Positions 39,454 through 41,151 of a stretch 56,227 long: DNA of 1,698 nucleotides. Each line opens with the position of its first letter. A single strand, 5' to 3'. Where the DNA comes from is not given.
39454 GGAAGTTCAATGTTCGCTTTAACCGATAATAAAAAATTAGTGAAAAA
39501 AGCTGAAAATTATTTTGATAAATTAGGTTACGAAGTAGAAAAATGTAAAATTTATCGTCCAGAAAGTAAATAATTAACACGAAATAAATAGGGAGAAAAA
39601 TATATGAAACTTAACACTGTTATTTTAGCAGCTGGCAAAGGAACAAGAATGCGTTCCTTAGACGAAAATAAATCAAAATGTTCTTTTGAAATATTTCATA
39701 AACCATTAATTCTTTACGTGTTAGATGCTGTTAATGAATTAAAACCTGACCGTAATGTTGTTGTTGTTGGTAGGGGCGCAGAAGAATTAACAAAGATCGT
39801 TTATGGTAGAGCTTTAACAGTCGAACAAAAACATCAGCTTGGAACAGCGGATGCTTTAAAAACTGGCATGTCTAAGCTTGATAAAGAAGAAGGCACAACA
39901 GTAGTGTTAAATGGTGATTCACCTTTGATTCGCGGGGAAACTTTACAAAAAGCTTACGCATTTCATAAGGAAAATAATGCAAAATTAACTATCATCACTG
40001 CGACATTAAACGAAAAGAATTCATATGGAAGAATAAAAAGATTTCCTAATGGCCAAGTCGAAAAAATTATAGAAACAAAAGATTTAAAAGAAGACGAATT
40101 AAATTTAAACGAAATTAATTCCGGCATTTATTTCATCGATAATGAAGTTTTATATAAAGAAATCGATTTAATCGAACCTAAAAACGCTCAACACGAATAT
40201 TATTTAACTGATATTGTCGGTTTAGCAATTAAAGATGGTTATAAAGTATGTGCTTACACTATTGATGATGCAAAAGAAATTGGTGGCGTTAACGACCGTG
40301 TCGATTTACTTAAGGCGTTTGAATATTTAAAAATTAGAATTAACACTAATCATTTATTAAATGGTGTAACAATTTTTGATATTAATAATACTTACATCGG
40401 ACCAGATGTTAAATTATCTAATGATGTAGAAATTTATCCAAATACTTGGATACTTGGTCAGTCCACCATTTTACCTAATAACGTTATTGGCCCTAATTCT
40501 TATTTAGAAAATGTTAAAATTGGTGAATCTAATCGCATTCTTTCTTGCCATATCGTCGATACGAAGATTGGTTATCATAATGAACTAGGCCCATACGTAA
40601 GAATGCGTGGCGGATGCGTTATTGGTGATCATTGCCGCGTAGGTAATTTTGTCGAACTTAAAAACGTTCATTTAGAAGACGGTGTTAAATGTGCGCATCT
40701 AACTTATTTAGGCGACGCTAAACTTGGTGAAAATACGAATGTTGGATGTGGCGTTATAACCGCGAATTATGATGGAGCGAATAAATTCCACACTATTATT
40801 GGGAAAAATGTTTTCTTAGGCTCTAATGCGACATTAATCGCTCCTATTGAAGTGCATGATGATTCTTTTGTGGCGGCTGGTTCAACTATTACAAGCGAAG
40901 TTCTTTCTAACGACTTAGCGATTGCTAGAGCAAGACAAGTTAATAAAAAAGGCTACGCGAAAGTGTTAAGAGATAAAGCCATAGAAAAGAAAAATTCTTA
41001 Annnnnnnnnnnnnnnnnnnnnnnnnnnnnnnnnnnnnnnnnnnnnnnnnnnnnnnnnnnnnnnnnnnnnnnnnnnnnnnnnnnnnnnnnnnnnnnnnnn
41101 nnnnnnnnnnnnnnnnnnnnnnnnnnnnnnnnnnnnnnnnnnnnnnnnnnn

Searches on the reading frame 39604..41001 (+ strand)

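Call 57: search_protein_families(library=pfam, proteins=[window:39604-41001:+], max_evalue=0.00001)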
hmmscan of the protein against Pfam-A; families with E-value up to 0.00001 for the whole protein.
window:39604-41001:+ (465 aa): 5 families
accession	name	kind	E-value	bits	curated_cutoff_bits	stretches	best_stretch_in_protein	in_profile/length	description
PF00132.30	Hexapep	-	1.5e-25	88.2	27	2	396-430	1-35/36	Bacterial transferase hexapeptide (six repeats)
PF00483.29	NTP_transferase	-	2.4e-23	83.4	21.2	1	5-231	2-234/245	Nucleotidyl transferase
PF12804.13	NTP_transf_3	-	2.9e-15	57.3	27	1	6-131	2-121/160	MobA-like NTP transferase domain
PF25084.1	LbH_EIF2B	-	2.9e-12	46.9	54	0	322-384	24-85/105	EIF2B subunit epsilon LbH domain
PF14602.12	Hexapep_2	-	6.3e-09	35.9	27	1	397-430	2-33/34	Hexapeptide repeat of succinyl-transferase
